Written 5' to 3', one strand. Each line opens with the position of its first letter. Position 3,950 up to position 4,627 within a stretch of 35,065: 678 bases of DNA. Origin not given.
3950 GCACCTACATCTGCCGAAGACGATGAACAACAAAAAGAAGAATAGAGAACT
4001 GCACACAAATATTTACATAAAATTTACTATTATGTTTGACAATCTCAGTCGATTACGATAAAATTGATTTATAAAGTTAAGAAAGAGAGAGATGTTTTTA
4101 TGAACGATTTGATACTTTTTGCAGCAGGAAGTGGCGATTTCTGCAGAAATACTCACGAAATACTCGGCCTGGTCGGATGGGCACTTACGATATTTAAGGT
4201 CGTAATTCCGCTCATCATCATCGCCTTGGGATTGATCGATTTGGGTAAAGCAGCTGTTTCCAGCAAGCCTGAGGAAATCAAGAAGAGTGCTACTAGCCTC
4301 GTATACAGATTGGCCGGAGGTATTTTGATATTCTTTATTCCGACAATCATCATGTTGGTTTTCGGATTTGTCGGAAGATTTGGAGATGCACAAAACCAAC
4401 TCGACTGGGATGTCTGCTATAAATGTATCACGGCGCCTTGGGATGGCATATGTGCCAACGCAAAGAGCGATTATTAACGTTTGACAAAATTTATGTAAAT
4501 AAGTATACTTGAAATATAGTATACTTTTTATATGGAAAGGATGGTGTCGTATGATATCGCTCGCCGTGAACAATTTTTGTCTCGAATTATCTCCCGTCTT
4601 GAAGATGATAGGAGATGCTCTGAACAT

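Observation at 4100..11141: Four paralogous VirB2-like modules sharing a conserved cysteine signature (N-proximal Cys plus C-terminal CYxC-x8-C)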

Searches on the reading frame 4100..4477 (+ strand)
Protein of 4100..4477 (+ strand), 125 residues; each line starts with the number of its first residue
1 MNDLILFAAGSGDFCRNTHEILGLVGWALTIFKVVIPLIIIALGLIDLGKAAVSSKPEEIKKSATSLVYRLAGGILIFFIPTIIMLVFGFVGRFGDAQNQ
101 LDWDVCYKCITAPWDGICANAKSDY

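Call 4: search_protein_families(library=pfam, proteins=[window:4100-4477:+], max_evalue=1)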
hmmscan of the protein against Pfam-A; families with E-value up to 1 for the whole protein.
window:4100-4477:+ (125 aa): 5 families
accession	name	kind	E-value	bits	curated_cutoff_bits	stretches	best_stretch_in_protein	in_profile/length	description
PF13273.12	DUF4064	-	0.00057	20.5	32.1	1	16-92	2-77/102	Protein of unknown function (DUF4064)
PF17319.7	DUF5362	-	0.082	13.3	25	1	28-89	23-86/94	Family of unknown function (DUF5362)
PF18895.5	T4SS_pilin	-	0.11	13.1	26.6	1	30-84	14-68/71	Type IV secretion system pilin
PF15116.11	CD52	-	0.2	12.1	27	1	60-86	14-40/44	CAMPATH-1 antigen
PF13828.11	DUF4190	-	0.24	11.6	35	1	65-93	4-31/62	Domain of unknown function (DUF4190)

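Call 5: search_protein_families(library=ncbifam, proteins=[window:4100-4477:+], max_evalue=1)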
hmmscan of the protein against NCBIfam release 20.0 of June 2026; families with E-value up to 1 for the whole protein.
window:4100-4477:+ (125 aa): 4 families
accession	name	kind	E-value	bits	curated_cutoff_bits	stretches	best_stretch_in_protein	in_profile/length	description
NF045951.1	MAG0110_fam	subfamily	0.014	14.7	98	1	35-95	86-137/237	MAG0110 family membrane protein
TIGR00911.1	2A0308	subfamily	0.031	12.8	701.8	1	27-57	196-227/505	L-type amino acid transporter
NF045849.1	ICE_MMCAP2_0565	equivalog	0.34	10.6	40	1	21-90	9-79/80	Mbov_0395 family pilin-like conjugal transfer protein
NF040516.1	CapE_47_fam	domain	0.51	10.3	35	1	31-50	4-23/39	CapE family protein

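Call 9: find_homologous_proteins(query=window:4100-4477:+, max_evalue=0.01)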
Query window:4100-4477:+ (125 aa): 106 proteins with E <= 0.01 among 247 candidates.
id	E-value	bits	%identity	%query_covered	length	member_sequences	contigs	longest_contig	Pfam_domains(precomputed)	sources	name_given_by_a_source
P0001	1.1e-77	276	100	100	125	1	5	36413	-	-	-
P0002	1.2e-66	241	83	100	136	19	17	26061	-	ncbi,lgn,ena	-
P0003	3.6e-65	236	84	100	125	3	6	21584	-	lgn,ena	-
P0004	2.9e-63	230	81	100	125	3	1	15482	-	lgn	-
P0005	3.3e-63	229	82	100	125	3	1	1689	-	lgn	-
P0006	3.1e-62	226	78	100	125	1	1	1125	-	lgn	-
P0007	9.6e-62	225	78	100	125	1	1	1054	-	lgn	-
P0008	5.8e-61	222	79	99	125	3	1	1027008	-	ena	-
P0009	6.1e-61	222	79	100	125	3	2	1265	-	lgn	-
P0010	1.1e-59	218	78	100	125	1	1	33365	-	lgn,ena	-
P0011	3.2e-59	217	75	100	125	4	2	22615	-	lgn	-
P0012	3.5e-58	213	73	100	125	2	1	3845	-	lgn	-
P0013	1.2e-57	211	76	100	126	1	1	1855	-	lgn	-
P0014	4.1e-56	207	72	100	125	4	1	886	-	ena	-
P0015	8.3e-56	206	74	100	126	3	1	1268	-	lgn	-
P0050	4.1e-45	171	68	94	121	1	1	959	PF18895.6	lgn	-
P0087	2.2e-33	133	56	83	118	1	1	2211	PF18895.6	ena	-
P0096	1.6e-26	111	53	88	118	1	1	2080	PF18895.6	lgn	-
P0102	6.4e-23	99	50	81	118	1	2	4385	PF18895.6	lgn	-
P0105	1.2e-21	95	54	78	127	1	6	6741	PF18895.6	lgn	-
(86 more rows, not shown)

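Call 13: search_protein_families(library=pfam, alignment_id=A2, max_evalue=0.1)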
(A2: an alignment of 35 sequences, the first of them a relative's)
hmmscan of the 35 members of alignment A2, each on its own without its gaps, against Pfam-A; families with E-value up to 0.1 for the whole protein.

A. member 1, P0001 (125 aa): 2 families
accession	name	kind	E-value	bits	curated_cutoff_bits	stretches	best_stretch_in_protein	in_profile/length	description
PF13273.12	DUF4064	-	0.00057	20.5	32.1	1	16-92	2-77/102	Protein of unknown function (DUF4064)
PF17319.7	DUF5362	-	0.082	13.3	25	0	28-89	23-86/94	Family of unknown function (DUF5362)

B. families by the number of members that match (of 35 scanned): 19 families
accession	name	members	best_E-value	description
PF18895.5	T4SS_pilin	31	1.8e-08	Type IV secretion system pilin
PF00001.26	7tm_1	6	4.9e-05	7 transmembrane receptor (rhodopsin family)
PF01534.23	Frizzled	6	0.00034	Frizzled/Smoothened family membrane region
PF13273.12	DUF4064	5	0.00057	Protein of unknown function (DUF4064)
PF17319.7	DUF5362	4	0.067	Family of unknown function (DUF5362)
PF10325.15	7TM_GPCR_Srz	3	0.0065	Serpentine type 7TM GPCR chemoreceptor Srz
PF05452.16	Clavanin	3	0.0094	Clavanin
PF03788.19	LrgA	3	0.014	LrgA family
PF19607.4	DUF6112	3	0.018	Family of unknown function (DUF6112)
PF02971.19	FTCD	2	0.018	Formiminotransferase domain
PF19632.4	DUF6136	2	0.036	Family of unknown function (DUF6136)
PF09323.15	DUF1980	2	0.063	DUF1980 N-terminal domain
PF10322.15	7TM_GPCR_Sru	1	0.0015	Serpentine type 7TM GPCR chemoreceptor Sru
PF06157.16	DUF973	1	0.024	Protein of unknown function (DUF973)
PF07264.17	EI24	1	0.029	Sulfate transporter CysZ/Etoposide-induced protein 2.4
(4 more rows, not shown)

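Call 14: search_solved_structures(query=A2, max_evalue=10, show_alignments=2)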
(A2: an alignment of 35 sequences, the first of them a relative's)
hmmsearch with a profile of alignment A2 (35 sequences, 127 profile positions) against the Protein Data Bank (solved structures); distinct sequences matched with E-value up to 10: 63 (the best 60 are shown).
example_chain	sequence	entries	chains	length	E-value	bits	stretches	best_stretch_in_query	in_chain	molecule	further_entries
7xbx_R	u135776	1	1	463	0.025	17.5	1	10-90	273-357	Processed fractalkine,CX3C chemokine receptor 1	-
7rdr_A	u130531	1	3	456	0.031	17.1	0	38-71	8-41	Circular tendon repeat protein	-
7xbw_R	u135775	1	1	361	0.042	16.7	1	19-90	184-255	CX3C chemokine receptor 1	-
7yit_A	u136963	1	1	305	0.063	16.2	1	25-119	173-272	Kappa-type opioid receptor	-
8feg_B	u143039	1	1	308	0.064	16.1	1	25-119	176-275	Kappa-type opioid receptor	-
9zzo_A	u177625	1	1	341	0.079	15.8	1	25-119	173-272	Kappa-type opioid receptor,Vasopressin V2 receptor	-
8dzr_A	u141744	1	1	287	0.16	14.8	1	25-110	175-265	Kappa-type opioid receptor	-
9bhl_R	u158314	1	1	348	0.17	14.8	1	33-93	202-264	Psychosine receptor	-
8uxv_A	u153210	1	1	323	0.17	14.8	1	19-90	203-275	consOR51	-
6vi4_A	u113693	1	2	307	0.19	14.6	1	25-110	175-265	Kappa opioid receptor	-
8dzp_A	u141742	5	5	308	0.19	14.6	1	25-110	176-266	Kappa-type opioid receptor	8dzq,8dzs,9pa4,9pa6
9nyx_B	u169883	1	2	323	0.19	14.6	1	29-80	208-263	Rhodopsin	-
9w49_R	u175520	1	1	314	0.2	14.6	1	25-110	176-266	Kappa-type opioid receptor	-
7o7f_C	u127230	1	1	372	0.2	14.5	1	29-94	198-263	C-C chemokine receptor type 5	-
1f88_A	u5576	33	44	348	0.21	14.5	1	29-80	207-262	RHODOPSIN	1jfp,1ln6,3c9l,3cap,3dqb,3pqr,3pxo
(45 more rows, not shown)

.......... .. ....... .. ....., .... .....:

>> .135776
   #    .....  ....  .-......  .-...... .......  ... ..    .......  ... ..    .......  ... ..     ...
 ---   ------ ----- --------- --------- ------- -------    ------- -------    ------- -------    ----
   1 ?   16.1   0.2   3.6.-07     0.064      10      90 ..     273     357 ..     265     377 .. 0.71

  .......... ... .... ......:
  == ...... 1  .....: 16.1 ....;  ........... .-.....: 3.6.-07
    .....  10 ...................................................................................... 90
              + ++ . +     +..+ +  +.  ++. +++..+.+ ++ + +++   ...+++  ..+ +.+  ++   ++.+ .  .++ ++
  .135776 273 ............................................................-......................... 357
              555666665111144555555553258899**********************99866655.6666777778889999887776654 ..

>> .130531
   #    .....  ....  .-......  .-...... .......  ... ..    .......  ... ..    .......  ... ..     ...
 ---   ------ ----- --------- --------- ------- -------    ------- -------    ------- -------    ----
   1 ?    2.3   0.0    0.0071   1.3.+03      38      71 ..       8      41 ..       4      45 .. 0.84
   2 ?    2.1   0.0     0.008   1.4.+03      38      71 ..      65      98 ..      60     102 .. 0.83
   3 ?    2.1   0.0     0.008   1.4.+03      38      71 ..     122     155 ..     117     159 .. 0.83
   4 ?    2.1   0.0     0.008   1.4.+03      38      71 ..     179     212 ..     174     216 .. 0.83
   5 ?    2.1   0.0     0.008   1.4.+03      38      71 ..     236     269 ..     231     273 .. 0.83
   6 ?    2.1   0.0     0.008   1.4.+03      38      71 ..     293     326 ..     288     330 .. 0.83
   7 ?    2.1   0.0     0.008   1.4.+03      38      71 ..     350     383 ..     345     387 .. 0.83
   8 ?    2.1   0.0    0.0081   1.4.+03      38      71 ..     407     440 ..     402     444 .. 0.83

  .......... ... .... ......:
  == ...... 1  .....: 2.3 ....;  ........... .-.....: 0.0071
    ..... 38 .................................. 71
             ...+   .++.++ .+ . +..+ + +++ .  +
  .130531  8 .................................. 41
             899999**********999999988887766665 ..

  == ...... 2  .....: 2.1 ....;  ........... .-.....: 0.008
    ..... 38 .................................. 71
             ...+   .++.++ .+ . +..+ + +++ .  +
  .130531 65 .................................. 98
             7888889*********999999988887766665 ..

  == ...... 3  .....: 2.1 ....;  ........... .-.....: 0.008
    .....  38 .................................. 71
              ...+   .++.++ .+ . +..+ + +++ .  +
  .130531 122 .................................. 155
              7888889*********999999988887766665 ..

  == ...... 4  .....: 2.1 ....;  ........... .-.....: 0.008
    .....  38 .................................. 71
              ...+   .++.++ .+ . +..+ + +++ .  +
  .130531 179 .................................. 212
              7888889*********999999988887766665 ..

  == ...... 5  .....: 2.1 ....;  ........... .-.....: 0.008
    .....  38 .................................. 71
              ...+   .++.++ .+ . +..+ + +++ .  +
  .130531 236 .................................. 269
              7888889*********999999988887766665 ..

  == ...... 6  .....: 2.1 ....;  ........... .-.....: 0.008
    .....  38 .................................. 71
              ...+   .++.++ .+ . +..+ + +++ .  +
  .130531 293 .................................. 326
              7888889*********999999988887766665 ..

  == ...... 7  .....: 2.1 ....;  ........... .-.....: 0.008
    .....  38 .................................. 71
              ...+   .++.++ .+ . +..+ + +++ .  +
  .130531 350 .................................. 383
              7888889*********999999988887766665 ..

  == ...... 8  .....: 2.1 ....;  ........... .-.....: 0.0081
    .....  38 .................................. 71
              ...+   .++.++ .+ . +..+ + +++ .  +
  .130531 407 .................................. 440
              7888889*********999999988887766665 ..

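Call 15: find_related_loci(query=A2, collection=genome_contigs, flank=10000)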
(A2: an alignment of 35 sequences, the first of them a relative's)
Query A2 (125 aa) in genome_contigs; peptide patterns used: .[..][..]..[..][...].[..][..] (x = any residue, [..] = any of these).
293 stretches matched a pattern; 243 encode a relative of the query (tblastn E <= 1e-3); the best 80 are kept; 80 distinct loci.
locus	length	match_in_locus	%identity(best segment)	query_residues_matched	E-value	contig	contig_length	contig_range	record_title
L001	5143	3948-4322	85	1-125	7e-70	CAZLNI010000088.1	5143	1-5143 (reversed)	MAG TPA_asm: uncultured Muribaculaceae bacterium isolate SRP287540_co2_381 genome assembly, contig: NODE_17935_length_51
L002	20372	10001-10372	77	1-124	3e-64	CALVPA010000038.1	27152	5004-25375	MAG: uncultured Bacilli bacterium isolate E02__bin107 genome assembly, contig: E02__k127_7121366, whole genome shotgun s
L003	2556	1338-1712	70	1-125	1e-59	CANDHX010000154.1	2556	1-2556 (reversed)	MAG TPA_asm: uncultured Tenericutes bacterium isolate ERR6760088_bin.52_metawrap_v1.3_MAG genome assembly, contig: ERZ12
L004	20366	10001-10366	74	1-121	3e-57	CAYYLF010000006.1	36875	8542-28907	MAG TPA_asm: uncultured Muribaculaceae bacterium isolate SRP287540_co2_52 genome assembly, contig: NODE_1055_length_3687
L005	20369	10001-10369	69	1-123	7e-57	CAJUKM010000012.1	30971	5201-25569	MAG TPA_asm: uncultured Bacilli bacterium isolate MGBC155283 genome assembly, contig: MGBC155283.12, whole genome shotgu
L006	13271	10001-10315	84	21-125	7e-56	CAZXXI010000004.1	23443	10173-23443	MAG TPA_asm: uncultured Muribaculaceae bacterium isolate SRP287540_co1_294 genome assembly, contig: NODE_2175_length_234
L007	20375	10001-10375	72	1-125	8e-53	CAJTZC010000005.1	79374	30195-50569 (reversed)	MAG TPA_asm: uncultured Bacilli bacterium isolate MGBC119269 genome assembly, contig: MGBC119269.5, whole genome shotgun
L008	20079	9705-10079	74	1-125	7e-49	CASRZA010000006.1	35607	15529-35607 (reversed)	MAG: uncultured Bacilli bacterium isolate extra-ERR2497917.11_1677795655 genome assembly, contig: NODE_202_length_35607_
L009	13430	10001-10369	71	1-123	8e-49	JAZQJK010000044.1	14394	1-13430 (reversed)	MAG: Bacilli bacterium isolate T1900044620_TS20190086.MAGScoT_cleanbin_000065 SGB_877_k141_56215, whole genome shotgun s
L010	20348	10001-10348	60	1-115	5e-40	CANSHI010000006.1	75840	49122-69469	MAG TPA_asm: uncultured bacterium isolate SRR15510232_bin.9_metawrap_v1.3_MAG genome assembly, contig: NODE.305_length_7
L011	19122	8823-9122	53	15-114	2e-32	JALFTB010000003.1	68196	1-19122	MAG: bacterium isolate SUG986 k141_253655, whole genome shotgun sequence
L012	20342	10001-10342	47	9-124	9e-30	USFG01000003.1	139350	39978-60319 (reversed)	uncultured Tenericutes bacterium isolate UMGS1661 genome assembly, contig: NODE_19_length_139350_cov_8.940651, whole gen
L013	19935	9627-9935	44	14-118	1e-27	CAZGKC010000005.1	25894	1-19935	MAG TPA_asm: uncultured Muribaculaceae bacterium isolate SRP222994_co1_206 genome assembly, contig: NODE_3687_length_258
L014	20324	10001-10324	45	12-115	2e-27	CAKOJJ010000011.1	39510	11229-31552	MAG: uncultured Bacilli bacterium isolate REFINED_METABAT215_TOP10_CONTIGS_1500_ASSEMBLY_K77_MERGED__Hadza_MoBio_hadza-A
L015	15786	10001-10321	47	12-114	3e-27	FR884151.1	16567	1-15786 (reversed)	Firmicutes bacterium CAG:582 genomic scaffold, scf35, whole genome shotgun sequence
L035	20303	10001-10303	39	14-116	3e-25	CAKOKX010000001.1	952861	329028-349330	MAG: uncultured Bacilli bacterium isolate REFINED_METABAT215_TOP10_CONTIGS_1500_ASSEMBLY_K77_MERGED__Hadza_MoBio_hadza-I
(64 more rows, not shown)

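Call 27: search_protein_families(library=pfam, proteins=[L035:4145-5248:+, L035:5269-6174:+, L035:6174-6962:+, L035:7326-7604:+, L035:7613-8107:+, L035:8120-8566:+, L035:8583-9572:+, L035:10394-11923:-, L035:12075-14882:+, L035:15032-15841:+], max_evalue=0.01)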
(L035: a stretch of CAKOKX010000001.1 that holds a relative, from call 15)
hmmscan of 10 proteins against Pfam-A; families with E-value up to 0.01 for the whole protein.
L035:4145-5248:+ (367 aa): 12 families
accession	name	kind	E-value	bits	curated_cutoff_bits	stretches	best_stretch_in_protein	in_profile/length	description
PF00437.27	T2SSE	-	5.4e-29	101.4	24.9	1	100-275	103-273/370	Type II/IV secretion system protein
PF13191.12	AAA_16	-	0.00011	23.2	32.6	1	128-187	10-75/167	AAA ATPase domain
PF20720.3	nSTAND3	-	0.00012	22.3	27.2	1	125-179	1-56/155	Novel STAND NTPase 3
PF07728.20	AAA_5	-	0.0004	20.8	22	1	143-229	1-82/139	AAA domain (dynein-related subfamily)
PF02492.25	cobW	-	0.0018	18.3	20.7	1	144-185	3-45/180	CobW/HypB/UreG, nucleotide-binding domain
PF06414.18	Zeta_toxin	-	0.0022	17.9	22.3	0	144-176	19-51/199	Zeta toxin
PF07724.20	AAA_2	-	0.0023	18.4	27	1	143-218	5-79/166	AAA domain (Cdc48 subfamily)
PF00005.33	ABC_tran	-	0.0051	17.8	25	1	135-177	6-47/137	ABC transporter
PF13238.12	AAA_18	-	0.0054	17.6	29.4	0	144-185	1-44/128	AAA domain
PF02367.23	TsaE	-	0.0057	17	26.6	0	126-168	6-48/128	Threonylcarbamoyl adenosine biosynthesis protein TsaE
PF13401.12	AAA_22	-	0.0062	17.3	27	0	143-175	7-40/130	AAA domain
PF00270.35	DEAD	-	0.0074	16.5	26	0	137-182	11-59/167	DEAD/DEAH box helicase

L035:5269-6174:+ (301 aa): 0 families

L035:6174-6962:+ (262 aa): 0 families

L035:7326-7604:+ (92 aa): 0 families

L035:7613-8107:+ (164 aa): 0 families

L035:8120-8566:+ (148 aa): 0 families

L035:8583-9572:+ (329 aa): 0 families

L035:10394-11923:- (509 aa): 0 families

L035:12075-14882:+ (935 aa): 24 families
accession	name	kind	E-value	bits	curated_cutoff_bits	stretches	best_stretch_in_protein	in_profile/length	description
PF17755.6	UvrA_DNA-bind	-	2.3e-32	112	23.2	1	289-394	3-109/110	UvrA DNA-binding domain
PF17760.6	UvrA_inter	-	4.2e-31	107.5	23.3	1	132-238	1-108/109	UvrA interaction domain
PF00005.33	ABC_tran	-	1.9e-19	71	25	3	806-855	91-137/137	ABC transporter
PF02463.25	SMC_N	-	5.2e-10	39.6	40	1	190-556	98-211/220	RecF/RecN/SMC N terminal domain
PF20703.3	nSTAND1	-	2.8e-08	34.2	27.1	1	628-657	33-62/379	Novel STAND NTPase 1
PF03193.22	RsgA_GTPase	-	2.6e-07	31.1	30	1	600-650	78-128/174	RsgA GTPase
PF13191.12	AAA_16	-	6.9e-07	30.4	32.6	1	629-668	25-61/167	AAA ATPase domain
PF13555.12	AAA_29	-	9e-07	29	27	0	621-645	15-39/61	P-loop containing region of AAA domain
PF20720.3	nSTAND3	-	9.4e-07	29.1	27.2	0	628-689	17-77/155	Novel STAND NTPase 3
PF13671.12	AAA_33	-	4e-05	24.4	27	0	630-662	1-37/143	AAA domain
PF13401.12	AAA_22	-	0.00024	21.9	27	0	629-652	6-29/130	AAA domain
PF01637.24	ATPase_2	-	0.00032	21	33.2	0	628-693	20-85/225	ATPase domain predominantly from Archaea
PF01443.25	Viral_helicase1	-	0.00035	20.9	21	0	632-651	2-21/228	Viral superfamily 1 RNA helicase core domain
PF13304.12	AAA_21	-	0.00063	20.3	27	0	843-870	257-284/304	AAA domain, putative AbiEii toxin, Type IV TA system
PF25201.1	nSTAND6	-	0.00082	19.9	27.7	0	616-652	6-42/148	Novel STAND NTPase 6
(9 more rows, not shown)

L035:15032-15841:+ (269 aa): 2 families
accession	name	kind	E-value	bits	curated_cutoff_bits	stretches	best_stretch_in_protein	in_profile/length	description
PF01790.23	LGT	-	2.1e-73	247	24.9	1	4-247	2-239/240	Prolipoprotein diacylglyceryl transferase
PF03597.20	FixS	-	0.0039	17.3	23.1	1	233-261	8-36/44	Cytochrome oxidase maturation protein cbb3-type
